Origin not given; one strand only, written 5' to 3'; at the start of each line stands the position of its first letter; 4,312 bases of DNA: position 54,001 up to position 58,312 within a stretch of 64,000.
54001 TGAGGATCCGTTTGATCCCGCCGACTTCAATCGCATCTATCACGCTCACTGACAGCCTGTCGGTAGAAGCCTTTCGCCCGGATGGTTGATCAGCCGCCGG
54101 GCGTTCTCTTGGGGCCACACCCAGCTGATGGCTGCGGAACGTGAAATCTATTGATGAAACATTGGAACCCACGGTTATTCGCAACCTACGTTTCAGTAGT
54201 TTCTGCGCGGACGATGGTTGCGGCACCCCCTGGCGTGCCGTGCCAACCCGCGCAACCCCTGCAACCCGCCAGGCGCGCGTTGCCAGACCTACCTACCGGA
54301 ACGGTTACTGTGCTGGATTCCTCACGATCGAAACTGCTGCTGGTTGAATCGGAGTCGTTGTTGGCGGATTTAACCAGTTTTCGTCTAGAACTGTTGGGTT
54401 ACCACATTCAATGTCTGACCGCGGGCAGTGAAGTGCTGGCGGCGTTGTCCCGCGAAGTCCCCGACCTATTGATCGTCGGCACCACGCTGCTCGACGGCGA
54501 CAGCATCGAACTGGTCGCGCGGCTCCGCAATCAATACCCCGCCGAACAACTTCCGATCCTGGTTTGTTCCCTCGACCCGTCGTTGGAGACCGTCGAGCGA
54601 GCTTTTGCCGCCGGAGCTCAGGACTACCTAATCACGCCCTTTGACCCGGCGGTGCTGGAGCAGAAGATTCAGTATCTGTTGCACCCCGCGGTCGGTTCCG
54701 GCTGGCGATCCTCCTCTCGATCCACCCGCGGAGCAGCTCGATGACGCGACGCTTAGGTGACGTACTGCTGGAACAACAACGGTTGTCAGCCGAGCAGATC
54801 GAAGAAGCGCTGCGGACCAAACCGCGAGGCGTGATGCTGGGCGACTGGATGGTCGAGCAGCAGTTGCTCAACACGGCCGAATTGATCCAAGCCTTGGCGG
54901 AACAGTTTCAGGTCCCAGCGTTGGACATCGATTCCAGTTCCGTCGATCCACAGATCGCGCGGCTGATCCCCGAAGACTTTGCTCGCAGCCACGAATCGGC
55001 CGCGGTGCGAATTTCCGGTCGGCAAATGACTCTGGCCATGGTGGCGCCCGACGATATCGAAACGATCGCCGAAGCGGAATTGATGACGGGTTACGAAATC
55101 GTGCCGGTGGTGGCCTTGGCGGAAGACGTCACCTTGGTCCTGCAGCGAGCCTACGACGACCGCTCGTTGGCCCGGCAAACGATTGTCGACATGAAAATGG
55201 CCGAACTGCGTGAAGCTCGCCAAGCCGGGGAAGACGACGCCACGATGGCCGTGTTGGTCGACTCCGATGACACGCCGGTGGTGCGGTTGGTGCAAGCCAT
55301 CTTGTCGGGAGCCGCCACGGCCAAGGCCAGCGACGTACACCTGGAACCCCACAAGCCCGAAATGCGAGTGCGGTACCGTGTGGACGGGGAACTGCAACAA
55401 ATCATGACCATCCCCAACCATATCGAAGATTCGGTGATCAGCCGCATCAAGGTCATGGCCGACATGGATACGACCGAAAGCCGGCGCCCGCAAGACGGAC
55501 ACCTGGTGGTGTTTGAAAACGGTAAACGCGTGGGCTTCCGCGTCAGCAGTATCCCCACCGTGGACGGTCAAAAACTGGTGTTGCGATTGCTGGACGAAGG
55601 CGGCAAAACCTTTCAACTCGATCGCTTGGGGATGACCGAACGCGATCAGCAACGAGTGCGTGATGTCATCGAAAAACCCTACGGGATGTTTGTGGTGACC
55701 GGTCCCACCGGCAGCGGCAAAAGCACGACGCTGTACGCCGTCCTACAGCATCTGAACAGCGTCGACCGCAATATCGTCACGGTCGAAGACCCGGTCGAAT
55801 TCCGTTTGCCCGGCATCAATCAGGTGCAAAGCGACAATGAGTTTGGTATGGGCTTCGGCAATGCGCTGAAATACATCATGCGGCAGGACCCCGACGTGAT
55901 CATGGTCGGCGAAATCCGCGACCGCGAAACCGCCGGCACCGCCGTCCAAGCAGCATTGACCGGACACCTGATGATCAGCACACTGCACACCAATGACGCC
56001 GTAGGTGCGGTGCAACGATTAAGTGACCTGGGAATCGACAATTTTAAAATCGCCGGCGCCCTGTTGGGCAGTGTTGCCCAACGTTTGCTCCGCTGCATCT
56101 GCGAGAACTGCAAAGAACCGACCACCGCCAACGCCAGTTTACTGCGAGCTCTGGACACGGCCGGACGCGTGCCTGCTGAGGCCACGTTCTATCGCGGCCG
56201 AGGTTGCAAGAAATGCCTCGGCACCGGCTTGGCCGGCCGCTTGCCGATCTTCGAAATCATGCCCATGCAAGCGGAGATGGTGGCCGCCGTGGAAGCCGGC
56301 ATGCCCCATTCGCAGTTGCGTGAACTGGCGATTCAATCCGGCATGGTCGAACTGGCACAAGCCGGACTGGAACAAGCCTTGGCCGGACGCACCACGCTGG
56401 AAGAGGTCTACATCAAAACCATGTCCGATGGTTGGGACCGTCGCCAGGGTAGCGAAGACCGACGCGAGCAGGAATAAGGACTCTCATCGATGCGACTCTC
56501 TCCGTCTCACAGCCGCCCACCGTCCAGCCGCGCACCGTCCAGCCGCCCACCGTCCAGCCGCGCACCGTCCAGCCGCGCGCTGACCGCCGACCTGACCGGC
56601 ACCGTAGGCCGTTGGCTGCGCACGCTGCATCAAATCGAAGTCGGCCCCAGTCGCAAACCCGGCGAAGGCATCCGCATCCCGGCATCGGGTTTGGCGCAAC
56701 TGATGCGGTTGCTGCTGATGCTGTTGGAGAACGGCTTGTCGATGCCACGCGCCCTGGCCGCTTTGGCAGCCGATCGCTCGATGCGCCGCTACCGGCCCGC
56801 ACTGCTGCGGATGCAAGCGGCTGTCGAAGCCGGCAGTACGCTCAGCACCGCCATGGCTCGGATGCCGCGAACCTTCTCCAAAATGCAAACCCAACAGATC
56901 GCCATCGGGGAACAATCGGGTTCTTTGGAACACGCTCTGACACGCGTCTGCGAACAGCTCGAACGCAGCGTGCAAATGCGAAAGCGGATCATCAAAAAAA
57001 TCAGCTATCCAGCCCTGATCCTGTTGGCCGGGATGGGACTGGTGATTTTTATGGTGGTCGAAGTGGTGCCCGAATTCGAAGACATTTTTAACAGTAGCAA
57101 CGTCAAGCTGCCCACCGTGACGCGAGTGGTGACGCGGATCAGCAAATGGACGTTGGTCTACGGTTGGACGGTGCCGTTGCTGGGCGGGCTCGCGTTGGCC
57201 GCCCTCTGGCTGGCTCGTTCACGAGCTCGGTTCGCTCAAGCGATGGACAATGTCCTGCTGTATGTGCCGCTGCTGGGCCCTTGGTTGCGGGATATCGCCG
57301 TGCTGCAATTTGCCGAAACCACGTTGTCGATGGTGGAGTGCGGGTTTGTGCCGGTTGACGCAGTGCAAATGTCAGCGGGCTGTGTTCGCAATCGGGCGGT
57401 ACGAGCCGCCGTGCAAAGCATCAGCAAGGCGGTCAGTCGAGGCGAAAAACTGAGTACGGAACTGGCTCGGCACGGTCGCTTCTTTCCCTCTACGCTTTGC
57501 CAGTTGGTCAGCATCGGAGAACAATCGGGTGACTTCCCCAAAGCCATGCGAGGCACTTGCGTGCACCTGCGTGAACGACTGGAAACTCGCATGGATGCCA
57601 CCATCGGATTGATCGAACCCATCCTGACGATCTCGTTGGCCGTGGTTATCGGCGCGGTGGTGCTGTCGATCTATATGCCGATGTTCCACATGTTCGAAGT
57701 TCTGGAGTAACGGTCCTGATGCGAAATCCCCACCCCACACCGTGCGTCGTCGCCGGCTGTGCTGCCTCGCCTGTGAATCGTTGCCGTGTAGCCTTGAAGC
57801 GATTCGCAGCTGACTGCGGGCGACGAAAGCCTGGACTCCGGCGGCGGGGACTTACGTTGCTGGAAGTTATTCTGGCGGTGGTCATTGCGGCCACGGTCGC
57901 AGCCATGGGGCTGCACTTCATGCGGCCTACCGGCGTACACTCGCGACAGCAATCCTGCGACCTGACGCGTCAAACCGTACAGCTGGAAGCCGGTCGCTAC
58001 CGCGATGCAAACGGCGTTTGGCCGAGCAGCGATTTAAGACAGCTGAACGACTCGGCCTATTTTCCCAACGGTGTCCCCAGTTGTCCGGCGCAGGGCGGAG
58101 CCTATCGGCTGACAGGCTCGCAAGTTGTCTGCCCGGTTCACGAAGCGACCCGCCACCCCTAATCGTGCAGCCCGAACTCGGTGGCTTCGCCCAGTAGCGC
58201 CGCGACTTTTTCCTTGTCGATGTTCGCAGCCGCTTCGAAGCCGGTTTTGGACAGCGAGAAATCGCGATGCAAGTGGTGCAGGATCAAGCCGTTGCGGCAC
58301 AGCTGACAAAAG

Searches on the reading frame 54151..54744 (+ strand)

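Call 12: search_protein_families(library=pfam, proteins=[window:54151-54744:+], max_evalue=0.001)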
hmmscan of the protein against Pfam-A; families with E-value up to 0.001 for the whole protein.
window:54151-54744:+ (197 aa): 1 family
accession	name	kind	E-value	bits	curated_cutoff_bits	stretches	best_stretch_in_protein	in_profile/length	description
PF00072.30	Response_reg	-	1.4e-13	51.4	30.2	1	63-174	2-111/111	Response regulator receiver domain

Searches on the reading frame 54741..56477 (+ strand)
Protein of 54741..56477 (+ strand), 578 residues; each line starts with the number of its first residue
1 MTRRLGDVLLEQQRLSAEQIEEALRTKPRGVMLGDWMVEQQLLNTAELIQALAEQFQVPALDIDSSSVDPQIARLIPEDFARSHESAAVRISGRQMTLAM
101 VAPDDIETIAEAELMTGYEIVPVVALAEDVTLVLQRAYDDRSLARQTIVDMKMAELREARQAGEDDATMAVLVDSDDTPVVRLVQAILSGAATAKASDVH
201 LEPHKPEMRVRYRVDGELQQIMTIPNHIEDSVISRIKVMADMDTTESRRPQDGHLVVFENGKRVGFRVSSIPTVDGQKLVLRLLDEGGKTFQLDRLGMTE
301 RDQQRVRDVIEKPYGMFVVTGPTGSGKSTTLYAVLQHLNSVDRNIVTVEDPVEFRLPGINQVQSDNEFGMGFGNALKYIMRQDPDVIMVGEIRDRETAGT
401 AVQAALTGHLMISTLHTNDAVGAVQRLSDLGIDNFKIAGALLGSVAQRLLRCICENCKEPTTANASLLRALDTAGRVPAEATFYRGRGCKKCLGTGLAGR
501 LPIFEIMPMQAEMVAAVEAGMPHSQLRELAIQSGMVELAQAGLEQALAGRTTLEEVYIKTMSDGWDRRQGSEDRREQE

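Call 12: search_protein_families(library=pfam, proteins=[window:54741-56477:+], max_evalue=0.001)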
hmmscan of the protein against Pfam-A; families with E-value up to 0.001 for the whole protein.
window:54741-56477:+ (578 aa): 5 families
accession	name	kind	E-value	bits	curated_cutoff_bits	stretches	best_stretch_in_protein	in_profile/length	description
PF00437.27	T2SSE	-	1.3e-121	406.2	24.9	1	175-556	3-368/370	Type II/IV secretion system protein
PF05157.20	MshEN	-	2.2e-15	56.8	23.1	1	56-141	1-87/90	MshEN domain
PF13401.12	AAA_22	-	7.2e-05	23.6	27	1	314-352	5-43/130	AAA domain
PF25199.1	nSTAND_NTPase5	-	0.00018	21.8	34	1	311-353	38-81/145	Novel STAND NTPase 5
PF13604.12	AAA_30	-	0.00053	20.2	27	0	303-346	7-50/191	AAA domain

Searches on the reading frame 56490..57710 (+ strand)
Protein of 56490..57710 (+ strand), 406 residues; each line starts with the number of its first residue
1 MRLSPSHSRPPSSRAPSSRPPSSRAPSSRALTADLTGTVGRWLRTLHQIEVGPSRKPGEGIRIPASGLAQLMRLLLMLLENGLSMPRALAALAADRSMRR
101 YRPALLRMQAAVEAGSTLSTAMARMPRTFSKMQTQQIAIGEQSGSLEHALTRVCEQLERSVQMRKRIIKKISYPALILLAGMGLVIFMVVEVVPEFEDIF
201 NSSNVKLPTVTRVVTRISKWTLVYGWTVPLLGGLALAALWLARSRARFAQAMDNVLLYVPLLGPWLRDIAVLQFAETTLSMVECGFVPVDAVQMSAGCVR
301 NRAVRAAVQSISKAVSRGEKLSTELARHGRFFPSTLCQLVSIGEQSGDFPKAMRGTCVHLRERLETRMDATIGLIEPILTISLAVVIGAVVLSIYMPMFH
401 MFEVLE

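Call 12: search_protein_families(library=pfam, proteins=[window:56490-57710:+], max_evalue=0.001)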
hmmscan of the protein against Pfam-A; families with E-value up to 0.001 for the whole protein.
window:56490-57710:+ (406 aa): 1 family
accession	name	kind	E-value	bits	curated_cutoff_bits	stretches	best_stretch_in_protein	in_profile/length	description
PF00482.28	T2SSF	-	2.8e-48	163.4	25.2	2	72-194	2-125/125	Type II secretion system (T2SS), protein F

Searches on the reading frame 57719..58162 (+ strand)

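Call 12: search_protein_families(library=pfam, proteins=[window:57719-58162:+], max_evalue=0.001)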
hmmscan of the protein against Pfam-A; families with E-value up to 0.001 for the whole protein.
window:57719-58162:+ (147 aa): 1 family
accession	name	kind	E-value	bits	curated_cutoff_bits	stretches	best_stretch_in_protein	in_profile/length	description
PF07963.17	N_methyl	-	0.00013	21.8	21.2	1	41-64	3-26/27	Prokaryotic N-terminal methylation motif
